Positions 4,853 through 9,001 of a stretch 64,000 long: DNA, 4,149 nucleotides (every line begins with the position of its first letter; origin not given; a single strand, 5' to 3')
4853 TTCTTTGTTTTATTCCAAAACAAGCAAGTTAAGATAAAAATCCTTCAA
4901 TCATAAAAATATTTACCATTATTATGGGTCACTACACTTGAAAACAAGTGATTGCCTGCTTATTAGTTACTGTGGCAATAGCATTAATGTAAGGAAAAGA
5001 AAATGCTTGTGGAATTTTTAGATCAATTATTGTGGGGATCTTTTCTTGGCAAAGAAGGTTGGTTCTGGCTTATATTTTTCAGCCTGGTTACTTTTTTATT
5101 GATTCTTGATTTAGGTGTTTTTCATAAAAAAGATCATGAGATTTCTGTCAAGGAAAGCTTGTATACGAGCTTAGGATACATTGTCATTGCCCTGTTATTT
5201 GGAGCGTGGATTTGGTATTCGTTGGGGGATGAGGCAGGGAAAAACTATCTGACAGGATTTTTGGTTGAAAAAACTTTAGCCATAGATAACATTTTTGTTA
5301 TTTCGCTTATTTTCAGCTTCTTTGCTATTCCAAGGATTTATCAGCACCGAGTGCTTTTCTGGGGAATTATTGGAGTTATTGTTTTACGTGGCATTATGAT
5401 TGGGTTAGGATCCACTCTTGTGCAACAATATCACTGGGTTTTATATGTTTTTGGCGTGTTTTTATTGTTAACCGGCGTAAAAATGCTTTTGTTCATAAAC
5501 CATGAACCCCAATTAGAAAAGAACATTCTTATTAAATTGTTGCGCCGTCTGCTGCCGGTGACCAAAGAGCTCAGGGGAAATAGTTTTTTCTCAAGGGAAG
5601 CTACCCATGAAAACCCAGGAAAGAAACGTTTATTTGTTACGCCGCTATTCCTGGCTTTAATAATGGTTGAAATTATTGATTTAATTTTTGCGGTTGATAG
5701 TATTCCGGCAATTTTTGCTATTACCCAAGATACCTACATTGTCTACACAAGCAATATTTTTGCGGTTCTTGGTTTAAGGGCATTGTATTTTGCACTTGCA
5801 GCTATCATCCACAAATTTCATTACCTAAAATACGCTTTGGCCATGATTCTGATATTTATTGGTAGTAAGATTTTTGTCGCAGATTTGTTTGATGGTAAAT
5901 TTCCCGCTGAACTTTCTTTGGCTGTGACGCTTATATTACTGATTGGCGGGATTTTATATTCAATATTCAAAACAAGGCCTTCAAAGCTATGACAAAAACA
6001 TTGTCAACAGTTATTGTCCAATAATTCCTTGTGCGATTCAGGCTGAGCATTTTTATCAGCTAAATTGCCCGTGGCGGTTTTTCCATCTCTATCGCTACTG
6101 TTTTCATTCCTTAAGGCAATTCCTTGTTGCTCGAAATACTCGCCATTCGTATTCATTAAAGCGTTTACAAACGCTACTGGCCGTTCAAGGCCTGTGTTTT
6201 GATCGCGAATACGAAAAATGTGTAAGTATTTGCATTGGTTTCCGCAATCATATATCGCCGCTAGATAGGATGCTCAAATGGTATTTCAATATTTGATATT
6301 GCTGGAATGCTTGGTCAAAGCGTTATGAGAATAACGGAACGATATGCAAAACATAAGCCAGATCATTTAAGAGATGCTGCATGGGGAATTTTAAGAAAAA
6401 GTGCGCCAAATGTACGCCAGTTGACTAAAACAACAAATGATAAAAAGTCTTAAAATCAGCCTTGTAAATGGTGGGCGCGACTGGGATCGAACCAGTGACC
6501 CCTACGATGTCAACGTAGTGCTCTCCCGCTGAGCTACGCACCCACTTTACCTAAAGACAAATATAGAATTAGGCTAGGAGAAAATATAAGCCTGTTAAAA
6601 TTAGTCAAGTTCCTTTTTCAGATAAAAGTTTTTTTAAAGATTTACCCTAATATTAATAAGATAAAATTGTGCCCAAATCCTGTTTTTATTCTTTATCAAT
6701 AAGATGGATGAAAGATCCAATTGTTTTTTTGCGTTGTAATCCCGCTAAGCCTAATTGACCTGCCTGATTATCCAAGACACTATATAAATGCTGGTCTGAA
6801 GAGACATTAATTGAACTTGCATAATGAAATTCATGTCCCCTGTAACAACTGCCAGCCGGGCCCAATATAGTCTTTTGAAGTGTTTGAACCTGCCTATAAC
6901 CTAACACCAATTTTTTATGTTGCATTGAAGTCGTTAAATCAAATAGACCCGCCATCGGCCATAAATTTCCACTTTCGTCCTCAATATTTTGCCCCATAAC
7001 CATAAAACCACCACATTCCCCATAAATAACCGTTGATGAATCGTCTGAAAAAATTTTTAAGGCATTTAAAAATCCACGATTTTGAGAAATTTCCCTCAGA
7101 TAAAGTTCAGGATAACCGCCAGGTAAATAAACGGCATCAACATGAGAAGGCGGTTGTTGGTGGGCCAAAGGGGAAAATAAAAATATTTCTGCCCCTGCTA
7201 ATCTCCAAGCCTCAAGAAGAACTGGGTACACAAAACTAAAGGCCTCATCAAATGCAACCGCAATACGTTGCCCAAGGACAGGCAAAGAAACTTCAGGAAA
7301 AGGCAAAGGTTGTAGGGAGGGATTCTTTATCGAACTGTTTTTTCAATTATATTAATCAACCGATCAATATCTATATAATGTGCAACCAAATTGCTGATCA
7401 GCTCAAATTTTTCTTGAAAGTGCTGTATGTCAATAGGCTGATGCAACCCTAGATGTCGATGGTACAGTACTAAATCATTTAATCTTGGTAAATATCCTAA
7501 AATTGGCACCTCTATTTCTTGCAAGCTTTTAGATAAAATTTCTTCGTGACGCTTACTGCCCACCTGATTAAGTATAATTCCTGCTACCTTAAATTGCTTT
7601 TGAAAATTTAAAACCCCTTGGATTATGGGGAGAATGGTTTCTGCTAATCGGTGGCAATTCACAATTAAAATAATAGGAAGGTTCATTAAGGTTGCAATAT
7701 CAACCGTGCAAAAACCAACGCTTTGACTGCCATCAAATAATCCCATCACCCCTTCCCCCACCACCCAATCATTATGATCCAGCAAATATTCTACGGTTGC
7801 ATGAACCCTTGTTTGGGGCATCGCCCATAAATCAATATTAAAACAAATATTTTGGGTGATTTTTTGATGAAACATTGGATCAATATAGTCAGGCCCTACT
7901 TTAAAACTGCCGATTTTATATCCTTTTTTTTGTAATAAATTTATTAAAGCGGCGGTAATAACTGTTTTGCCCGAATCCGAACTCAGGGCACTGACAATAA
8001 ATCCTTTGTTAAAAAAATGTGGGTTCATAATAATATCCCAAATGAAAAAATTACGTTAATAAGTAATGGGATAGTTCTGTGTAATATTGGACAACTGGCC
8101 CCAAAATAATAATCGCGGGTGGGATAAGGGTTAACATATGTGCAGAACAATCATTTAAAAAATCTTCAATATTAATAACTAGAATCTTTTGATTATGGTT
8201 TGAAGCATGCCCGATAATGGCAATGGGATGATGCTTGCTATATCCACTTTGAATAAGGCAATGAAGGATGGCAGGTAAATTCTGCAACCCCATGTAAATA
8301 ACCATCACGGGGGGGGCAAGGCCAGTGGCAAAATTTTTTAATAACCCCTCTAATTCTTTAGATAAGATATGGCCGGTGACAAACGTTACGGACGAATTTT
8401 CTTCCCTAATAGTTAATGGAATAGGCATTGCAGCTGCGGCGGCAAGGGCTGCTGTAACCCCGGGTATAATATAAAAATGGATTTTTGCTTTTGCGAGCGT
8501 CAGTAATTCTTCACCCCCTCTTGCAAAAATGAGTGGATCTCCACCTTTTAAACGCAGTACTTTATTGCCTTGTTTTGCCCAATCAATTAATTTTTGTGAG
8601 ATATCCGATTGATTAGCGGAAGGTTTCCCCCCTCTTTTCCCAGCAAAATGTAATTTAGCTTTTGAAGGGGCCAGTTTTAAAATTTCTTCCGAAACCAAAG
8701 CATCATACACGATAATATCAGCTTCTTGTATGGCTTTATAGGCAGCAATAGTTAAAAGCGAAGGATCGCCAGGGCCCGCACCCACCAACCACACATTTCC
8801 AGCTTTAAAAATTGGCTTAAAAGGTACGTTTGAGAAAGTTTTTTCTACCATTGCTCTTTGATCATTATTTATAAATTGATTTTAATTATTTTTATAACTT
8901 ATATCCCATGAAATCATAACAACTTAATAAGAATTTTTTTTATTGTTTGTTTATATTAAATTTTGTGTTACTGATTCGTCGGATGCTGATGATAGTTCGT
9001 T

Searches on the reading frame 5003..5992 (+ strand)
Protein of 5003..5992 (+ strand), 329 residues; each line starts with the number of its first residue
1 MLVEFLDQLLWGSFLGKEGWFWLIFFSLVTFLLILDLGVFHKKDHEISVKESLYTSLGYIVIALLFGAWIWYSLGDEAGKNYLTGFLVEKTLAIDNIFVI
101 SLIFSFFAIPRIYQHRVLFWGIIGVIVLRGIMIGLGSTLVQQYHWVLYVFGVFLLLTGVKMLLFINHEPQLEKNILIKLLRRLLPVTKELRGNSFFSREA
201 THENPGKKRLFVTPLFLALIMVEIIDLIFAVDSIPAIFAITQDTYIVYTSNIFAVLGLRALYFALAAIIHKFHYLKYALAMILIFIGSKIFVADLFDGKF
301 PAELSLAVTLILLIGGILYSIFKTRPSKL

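Call 16: search_protein_families(library=pfam, proteins=[window:5003-5992:+], max_evalue=0.001)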
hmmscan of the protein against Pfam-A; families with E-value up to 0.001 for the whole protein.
window:5003-5992:+ (329 aa): 1 family
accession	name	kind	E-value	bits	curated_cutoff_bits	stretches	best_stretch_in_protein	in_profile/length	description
PF03741.22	TerC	-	2.7e-50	171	27.8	1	84-292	2-176/178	Integral membrane protein TerC family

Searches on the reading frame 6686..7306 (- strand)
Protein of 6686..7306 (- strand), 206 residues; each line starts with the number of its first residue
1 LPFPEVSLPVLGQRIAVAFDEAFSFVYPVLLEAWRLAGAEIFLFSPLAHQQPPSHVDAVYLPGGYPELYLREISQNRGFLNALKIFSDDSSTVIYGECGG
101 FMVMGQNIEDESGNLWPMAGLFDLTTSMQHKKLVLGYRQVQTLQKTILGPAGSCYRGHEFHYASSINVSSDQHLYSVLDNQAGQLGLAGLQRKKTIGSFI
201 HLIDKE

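Call 3: search_protein_families(library=pfam, proteins=[window:6686-7306:-], max_evalue=0.01)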
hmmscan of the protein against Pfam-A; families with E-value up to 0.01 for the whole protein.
window:6686-7306:- (206 aa): 2 families
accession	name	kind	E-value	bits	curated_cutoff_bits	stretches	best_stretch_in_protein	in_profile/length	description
PF07685.20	GATase_3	-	2.6e-32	112.5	27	1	14-203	1-190/196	CobB/CobQ-like glutamine amidotransferase domain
PF01174.25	SNO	-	3.6e-06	27.4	27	1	55-124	33-98/188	SNO glutamine amidotransferase family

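Call 4: search_protein_families(library=ncbifam, proteins=[window:6686-7306:-], max_evalue=0.01)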
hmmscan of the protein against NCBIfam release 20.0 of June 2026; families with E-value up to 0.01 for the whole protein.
window:6686-7306:- (206 aa): 7 families
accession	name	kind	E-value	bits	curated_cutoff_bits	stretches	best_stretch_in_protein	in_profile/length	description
NF002204.1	PRK01077.1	equivalog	9.9e-57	192.7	254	1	12-203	234-419/420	cobyrinic acid a,c-diamide synthase CobB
TIGR00379.1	cobB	subfamily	1.1e-41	143.2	261.4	1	13-202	245-431/449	cobyrinic/hydrogenobyrinic acid a,c-diamide synthase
NF033195.1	F430_CfbB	exception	6.8e-41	140.5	560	1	13-202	248-437/451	Ni-sirohydrochlorin a,c-diamide synthase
NF010471.0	PRK13896.1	equivalog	3e-33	115.5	693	1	13-202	234-419/433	cobyrinic acid a,c-diamide synthase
NF053748.1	bifunc_CobBC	exception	6.5e-23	81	950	1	15-201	253-426/797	bifunctional hydrogenobyrinic acid a,c-diamide synthase/histidinol phosphate aminotransferase CobBC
NF001989.1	PRK00784.1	equivalog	2.4e-08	33.1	273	1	49-201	280-421/480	cobyric acid synthase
TIGR00313.1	cobQ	equivalog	1.4e-06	27.4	309.9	1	55-202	284-424/477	cobyric acid synthase CobQ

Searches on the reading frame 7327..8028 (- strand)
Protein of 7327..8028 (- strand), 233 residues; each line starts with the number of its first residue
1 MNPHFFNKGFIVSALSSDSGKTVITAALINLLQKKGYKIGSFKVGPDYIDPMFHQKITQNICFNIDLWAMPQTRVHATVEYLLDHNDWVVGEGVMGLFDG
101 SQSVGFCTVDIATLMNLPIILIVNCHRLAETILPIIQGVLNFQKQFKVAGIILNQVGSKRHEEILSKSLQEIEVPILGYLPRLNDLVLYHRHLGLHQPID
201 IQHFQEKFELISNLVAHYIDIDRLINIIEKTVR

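Call 3: search_protein_families(library=pfam, proteins=[window:7327-8028:-], max_evalue=0.01)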
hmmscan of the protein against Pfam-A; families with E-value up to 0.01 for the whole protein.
window:7327-8028:- (233 aa): 4 families
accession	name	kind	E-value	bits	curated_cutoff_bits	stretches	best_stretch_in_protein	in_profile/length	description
PF01656.29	CbiA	-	5.9e-15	55.8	25.4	1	11-186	2-115/125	CobQ/CobB/MinD/ParA nucleotide binding domain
PF13500.12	AAA_26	-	1.8e-14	54.5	27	1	9-186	2-194/198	AAA domain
PF03205.20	MobB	-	0.00092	19.5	26.6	1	16-44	7-35/133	Molybdopterin guanine dinucleotide synthesis protein B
PF00142.24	Fer4_NifH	-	0.0036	17.3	25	1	135-186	161-214/271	4Fe-4S iron sulfur cluster binding proteins, NifH/frxC family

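Call 4: search_protein_families(library=ncbifam, proteins=[window:7327-8028:-], max_evalue=0.01)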
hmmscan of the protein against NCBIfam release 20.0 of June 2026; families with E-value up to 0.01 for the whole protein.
window:7327-8028:- (233 aa): 11 families
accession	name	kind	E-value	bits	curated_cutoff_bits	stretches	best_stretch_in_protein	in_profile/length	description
NF002204.1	PRK01077.1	equivalog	2.3e-72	244.2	254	1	8-230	2-226/420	cobyrinic acid a,c-diamide synthase CobB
TIGR00379.1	cobB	subfamily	8e-60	203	261.4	1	11-231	3-226/449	cobyrinic/hydrogenobyrinic acid a,c-diamide synthase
NF033195.1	F430_CfbB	exception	6.7e-52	176.8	560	1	10-231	2-228/451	Ni-sirohydrochlorin a,c-diamide synthase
NF053748.1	bifunc_CobBC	exception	7.8e-46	156.8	950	1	10-228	4-224/797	bifunctional hydrogenobyrinic acid a,c-diamide synthase/histidinol phosphate aminotransferase CobBC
NF010471.0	PRK13896.1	equivalog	2.8e-30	105.7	693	1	8-228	2-216/433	cobyrinic acid a,c-diamide synthase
NF004921.0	PRK06278.1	equivalog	2.3e-13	49.9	354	1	7-224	239-454/482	cobyrinic acid a,c-diamide synthase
TIGR00313.1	cobQ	equivalog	1.1e-08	34.4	309.9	1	11-43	2-34/477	cobyric acid synthase CobQ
TIGR00347.1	bioD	equivalog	1.1e-05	25.6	83.3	0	15-44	5-34/166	dethiobiotin synthase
NF001989.1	PRK00784.1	equivalog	7.7e-05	21.5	273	1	11-43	4-36/480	cobyric acid synthase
NF004167.0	PRK05632.1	equivalog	0.00095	17.8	418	0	8-43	3-38/708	phosphate acetyltransferase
TIGR00176.1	mobB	equivalog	0.0058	16.7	76.2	0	16-43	7-34/155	molybdopterin-guanine dinucleotide biosynthesis protein B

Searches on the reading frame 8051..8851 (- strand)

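Call 3: search_protein_families(library=pfam, proteins=[window:8051-8851:-], max_evalue=0.01)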
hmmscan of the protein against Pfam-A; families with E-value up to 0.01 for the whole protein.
window:8051-8851:- (266 aa): 1 family
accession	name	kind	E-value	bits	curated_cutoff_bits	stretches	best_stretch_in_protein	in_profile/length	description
PF00590.25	TP_methylase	-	2.4e-45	155.5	27.8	1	20-230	2-210/212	Tetrapyrrole (Corrin/Porphyrin) Methylases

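Call 4: search_protein_families(library=ncbifam, proteins=[window:8051-8851:-], max_evalue=0.01)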
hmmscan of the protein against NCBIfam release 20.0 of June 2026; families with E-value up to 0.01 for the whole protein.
window:8051-8851:- (266 aa): 28 families (the best 25 are shown)
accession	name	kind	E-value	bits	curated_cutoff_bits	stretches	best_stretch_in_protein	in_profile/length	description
NF007922.1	PRK10637.1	equivalog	7.4e-79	265.8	400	1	17-255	216-450/450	siroheme synthase CysG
NF004790.0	PRK06136.1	subfamily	1.6e-77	260.5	198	1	17-259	3-242/250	uroporphyrinogen-III C-methyltransferase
TIGR01469.1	cobA_cysG_Cterm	equivalog_domain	2.4e-77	259.9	185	1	18-256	1-236/238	uroporphyrinogen-III C-methyltransferase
NF005524.0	PRK07168.1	equivalog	8.6e-44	149.9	603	1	18-256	3-237/474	uroporphyrin-III C-methyltransferase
TIGR01465.1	cobM_cbiF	equivalog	1e-39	136.3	259.65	1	20-256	1-229/247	precorrin-4 C(11)-methyltransferase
NF012017.0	PRK15473.1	equivalog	4.2e-29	101.6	408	1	15-237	5-221/257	cobalt-precorrin-4 methyltransferase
TIGR01467.1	cobI_cbiL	equivalog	1.4e-14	54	163.25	1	21-204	4-191/230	precorrin-2 C(20)-methyltransferase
NF004423.0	PRK05765.1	equivalog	2.2e-14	53.6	332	1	17-239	2-217/247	precorrin-3B C(17)-methyltransferase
TIGR01466.1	cobJ_cbiH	equivalog_domain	5.4e-14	52.3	246.35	1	21-243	2-218/239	precorrin-3B C(17)-methyltransferase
NF004647.0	PRK05990.1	equivalog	4.2e-13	49.3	271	2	17-50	5-38/245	precorrin-2 C(20)-methyltransferase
NF004614.0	PRK05948.1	equivalog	1.2e-09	38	251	2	117-155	118-156/242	precorrin-2 C(20)-methyltransferase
NF012022.0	PRK15478.1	equivalog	2.3e-09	37.1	425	1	22-146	4-123/241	precorrin-3B C(17)-methyltransferase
NF004648.0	PRK05991.1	equivalog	5.1e-09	36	391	1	17-146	2-128/254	precorrin-3B C(17)-methyltransferase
NF004455.0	PRK05787.1-3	equivalog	5.7e-09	35.8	258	1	20-165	3-136/221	cobalt-precorrin-7 (C(5))-methyltransferase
TIGR02467.1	CbiE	equivalog_domain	3e-08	33.4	92.9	1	22-242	1-203/204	precorrin-6y C5,15-methyltransferase (decarboxylating) subunit CbiE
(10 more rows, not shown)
